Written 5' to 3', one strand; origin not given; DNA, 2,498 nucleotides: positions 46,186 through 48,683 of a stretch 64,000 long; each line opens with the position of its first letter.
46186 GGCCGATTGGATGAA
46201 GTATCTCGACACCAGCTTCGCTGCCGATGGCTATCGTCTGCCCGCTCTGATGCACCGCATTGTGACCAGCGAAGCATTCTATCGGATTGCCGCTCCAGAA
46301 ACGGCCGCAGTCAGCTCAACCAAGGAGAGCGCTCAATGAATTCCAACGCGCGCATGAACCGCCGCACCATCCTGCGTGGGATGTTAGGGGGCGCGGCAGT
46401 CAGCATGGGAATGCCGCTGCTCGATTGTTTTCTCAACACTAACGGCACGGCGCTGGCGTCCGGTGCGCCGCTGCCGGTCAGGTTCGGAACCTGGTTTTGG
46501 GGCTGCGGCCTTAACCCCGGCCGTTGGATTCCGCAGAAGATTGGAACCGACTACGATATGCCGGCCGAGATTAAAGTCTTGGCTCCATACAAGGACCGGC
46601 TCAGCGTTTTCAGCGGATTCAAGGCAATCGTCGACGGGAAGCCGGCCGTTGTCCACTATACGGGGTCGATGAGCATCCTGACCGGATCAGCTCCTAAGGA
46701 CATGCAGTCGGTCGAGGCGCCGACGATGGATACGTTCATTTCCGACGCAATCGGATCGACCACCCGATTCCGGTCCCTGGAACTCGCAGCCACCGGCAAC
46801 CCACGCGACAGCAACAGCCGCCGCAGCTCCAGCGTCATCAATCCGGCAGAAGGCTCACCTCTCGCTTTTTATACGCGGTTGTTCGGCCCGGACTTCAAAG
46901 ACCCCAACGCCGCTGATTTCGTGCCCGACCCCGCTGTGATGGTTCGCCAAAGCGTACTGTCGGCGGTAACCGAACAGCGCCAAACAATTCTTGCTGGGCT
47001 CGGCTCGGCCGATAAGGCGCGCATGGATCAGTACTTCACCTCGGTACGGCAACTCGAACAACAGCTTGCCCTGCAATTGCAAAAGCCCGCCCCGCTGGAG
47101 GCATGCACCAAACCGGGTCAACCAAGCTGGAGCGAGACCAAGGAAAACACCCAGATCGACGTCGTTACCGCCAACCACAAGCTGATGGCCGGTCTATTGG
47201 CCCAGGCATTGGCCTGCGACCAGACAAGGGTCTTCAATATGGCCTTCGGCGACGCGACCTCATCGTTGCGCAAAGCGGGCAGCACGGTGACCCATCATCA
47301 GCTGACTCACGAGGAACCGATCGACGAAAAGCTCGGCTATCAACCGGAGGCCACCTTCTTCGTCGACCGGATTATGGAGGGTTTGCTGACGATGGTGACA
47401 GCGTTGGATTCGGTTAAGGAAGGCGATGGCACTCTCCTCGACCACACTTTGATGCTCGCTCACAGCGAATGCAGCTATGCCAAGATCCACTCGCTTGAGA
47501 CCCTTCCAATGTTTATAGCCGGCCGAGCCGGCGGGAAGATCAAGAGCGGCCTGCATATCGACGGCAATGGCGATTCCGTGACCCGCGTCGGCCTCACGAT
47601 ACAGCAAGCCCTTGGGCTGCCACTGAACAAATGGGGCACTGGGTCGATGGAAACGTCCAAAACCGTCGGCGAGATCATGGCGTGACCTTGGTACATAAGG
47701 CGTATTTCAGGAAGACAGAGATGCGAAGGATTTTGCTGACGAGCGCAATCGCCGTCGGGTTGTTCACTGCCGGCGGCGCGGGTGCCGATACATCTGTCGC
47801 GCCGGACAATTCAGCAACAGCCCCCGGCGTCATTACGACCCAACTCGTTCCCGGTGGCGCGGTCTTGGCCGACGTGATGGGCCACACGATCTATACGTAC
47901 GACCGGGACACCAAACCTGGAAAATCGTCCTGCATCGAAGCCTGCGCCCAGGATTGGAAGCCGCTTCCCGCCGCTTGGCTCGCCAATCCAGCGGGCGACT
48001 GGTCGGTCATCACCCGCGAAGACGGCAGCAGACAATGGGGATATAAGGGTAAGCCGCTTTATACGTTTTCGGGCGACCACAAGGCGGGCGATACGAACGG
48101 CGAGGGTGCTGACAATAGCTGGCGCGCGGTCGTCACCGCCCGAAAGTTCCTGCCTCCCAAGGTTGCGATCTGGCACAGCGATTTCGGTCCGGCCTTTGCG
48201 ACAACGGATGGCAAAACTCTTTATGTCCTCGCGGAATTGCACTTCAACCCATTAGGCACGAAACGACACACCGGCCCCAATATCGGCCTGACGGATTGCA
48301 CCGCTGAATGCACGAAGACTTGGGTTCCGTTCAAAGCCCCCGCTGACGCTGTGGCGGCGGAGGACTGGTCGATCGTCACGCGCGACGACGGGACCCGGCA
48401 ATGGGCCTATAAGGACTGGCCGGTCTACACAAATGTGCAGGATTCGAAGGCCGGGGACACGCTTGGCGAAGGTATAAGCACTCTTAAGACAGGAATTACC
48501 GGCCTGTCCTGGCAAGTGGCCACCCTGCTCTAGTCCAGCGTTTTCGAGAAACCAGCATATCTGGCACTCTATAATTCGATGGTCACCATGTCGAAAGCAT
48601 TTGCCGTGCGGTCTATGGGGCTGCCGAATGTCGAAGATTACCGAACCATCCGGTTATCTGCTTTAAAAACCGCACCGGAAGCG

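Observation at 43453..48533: Second, diverged copy of the four-gene cassette in inverted orientation, lacking HiPIP and TetR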

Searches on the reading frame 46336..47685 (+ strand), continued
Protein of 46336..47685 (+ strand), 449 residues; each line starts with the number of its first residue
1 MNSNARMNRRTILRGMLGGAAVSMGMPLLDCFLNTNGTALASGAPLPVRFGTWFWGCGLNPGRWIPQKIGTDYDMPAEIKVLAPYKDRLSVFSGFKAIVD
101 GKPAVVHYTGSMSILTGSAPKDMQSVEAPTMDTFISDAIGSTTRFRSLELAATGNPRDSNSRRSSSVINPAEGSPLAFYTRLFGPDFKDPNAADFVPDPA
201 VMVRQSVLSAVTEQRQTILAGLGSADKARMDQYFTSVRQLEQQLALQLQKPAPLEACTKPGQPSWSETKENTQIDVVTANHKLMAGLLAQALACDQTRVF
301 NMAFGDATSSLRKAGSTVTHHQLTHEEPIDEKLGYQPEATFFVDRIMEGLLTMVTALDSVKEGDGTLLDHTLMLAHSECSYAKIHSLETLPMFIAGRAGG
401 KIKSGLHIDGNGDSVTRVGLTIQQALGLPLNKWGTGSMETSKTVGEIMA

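Call 58: find_encoding_contigs(protein=P0166, flank=10000, max_places=2)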
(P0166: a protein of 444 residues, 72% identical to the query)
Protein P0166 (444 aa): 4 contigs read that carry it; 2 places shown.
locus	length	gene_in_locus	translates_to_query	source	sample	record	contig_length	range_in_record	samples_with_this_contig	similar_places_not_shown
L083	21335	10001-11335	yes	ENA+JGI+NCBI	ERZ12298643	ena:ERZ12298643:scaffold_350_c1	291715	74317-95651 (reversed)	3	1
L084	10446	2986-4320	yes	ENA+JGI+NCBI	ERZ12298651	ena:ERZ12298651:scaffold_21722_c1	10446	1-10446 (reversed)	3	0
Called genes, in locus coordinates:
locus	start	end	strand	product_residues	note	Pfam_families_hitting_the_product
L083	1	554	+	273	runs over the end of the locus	PF00528:BPD_transp_1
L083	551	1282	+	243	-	PF00005:ABC_tran, PF13304:AAA_21 (faint)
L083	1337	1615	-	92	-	-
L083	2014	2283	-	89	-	-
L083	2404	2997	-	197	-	PF00515:TPR_1 (faint), PF13181:TPR_8 (faint), PF07719:TPR_2 (faint)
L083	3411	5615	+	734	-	PF22019:GlgB_N, PF02922:CBM_48, PF00128:Alpha-amylase (faint), PF02806:Alpha-amylase_C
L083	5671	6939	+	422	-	PF00483:NTP_transferase, PF12804:NTP_transf_3 (weak), PF24894:Hexapep_GlmU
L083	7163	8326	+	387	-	-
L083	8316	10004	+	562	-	PF07626:PSD3 (weak), PF07637:PSD5, PF07631:PSD4, PF07627:PSCyt3, PF07624:PSD2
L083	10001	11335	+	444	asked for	PF07586:HXXSHH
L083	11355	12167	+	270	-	PF03640:Lipoprotein_15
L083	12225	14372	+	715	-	PF13360:PQQ_2, PF01011:PQQ, PF13570:Beta-prop_ACSF4 (faint), PF01011:PQQ, PF13360:PQQ_2 (weak), PF00127:Copper-bind (faint), PF13473:Cupredoxin_1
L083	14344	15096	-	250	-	PF02517:Rce1-like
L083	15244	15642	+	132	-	-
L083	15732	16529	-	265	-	PF23441:SDR (faint), PF00106:adh_short, PF08659:KR, PF13561:adh_short_C2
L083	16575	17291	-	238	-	-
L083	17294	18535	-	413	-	PF01555:N6_N4_Mtase (faint)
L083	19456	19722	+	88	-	-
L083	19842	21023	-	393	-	PF12831:FAD_oxidored (faint)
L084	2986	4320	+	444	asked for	PF07586:HXXSHH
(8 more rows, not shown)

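Call 59: search_solved_structures(query=A3, max_evalue=10, show_alignments=2)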
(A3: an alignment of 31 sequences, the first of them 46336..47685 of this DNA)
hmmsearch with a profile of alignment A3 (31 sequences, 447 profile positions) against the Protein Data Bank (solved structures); distinct sequences matched with E-value up to 10: 0.

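Call 64: find_encoding_contigs(protein=P0191, flank=10000, max_places=1)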
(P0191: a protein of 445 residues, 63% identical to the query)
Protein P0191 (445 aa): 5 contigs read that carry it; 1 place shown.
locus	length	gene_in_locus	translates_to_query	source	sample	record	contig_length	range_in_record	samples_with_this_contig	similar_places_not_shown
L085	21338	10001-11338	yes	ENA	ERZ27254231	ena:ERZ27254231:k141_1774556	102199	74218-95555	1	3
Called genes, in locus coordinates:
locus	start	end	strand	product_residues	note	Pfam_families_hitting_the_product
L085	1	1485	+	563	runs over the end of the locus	PF00890:FAD_binding_2, PF01266:DAO (faint), PF12831:FAD_oxidored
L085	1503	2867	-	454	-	PF00512:HisKA, PF02518:HATPase_c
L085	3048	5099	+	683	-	PF01011:PQQ, PF13360:PQQ_2, PF13570:Beta-prop_ACSF4, PF01011:PQQ, PF13360:PQQ_2, PF13473:Cupredoxin_1, PF00127:Copper-bind (weak)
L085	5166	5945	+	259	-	PF00106:adh_short, PF08659:KR, PF13561:adh_short_C2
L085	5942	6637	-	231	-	PF00440:TetR_N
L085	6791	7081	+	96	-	PF01355:HIPIP (faint)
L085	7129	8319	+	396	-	-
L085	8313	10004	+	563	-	PF07626:PSD3 (weak), PF07637:PSD5, PF07631:PSD4, PF07627:PSCyt3, PF07624:PSD2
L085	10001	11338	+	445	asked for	PF07586:HXXSHH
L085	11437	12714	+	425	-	PF03640:Lipoprotein_15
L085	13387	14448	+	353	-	PF08240:ADH_N, PF00107:ADH_zinc_N, PF13602:ADH_zinc_N_2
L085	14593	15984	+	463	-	PF01554:MatE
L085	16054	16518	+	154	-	PF19315:MC_hydratase (faint), PF01575:MaoC_dehydratas, PF13452:FAS1_DH_region (weak)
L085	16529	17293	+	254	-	-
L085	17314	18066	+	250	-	PF02517:Rce1-like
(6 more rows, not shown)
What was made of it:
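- Checked: The public calls for these are 396, 563, 445 and 425 aa (call 64).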

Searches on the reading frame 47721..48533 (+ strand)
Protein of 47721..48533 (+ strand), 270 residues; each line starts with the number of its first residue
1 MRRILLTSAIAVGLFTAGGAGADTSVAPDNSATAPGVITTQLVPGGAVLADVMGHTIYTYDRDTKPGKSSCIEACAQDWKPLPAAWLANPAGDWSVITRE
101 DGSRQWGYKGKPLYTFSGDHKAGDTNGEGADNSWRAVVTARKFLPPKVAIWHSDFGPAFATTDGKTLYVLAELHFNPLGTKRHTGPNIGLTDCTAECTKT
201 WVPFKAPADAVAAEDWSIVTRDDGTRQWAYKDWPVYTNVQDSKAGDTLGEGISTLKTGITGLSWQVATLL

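Call 8: search_protein_families(library=pfam, proteins=[window:47721-48533:+], max_evalue=0.01)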
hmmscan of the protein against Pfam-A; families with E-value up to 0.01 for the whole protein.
window:47721-48533:+ (270 aa): 1 family
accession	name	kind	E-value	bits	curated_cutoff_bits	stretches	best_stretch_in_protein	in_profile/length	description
PF03640.20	Lipoprotein_15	-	4.1e-42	141.9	24.4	3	95-137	1-46/47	Secreted repeat of unknown function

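Call 9: search_protein_families(library=ncbifam, proteins=[window:47721-48533:+], max_evalue=0.01)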
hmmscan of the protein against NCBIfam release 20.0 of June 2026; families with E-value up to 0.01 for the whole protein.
window:47721-48533:+ (270 aa): 1 family
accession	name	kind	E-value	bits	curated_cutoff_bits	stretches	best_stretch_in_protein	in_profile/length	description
NF040526.1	SCO0930_lipo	equivalog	6.6e-31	107.7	275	1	19-252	55-295/311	SCO0930 family lipoprotein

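Call 26: search_solved_structures(query=window:47721-48533:+, max_evalue=10)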
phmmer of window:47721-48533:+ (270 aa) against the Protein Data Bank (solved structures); distinct sequences matched with E-value up to 10: 2.
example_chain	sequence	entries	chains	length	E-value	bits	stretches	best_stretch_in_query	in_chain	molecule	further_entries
4knc_B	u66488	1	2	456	0.2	13.9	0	147-183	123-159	Alginate biosynthesis protein AlgX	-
3h6x_A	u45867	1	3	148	1.3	11.3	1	16-71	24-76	dUTPase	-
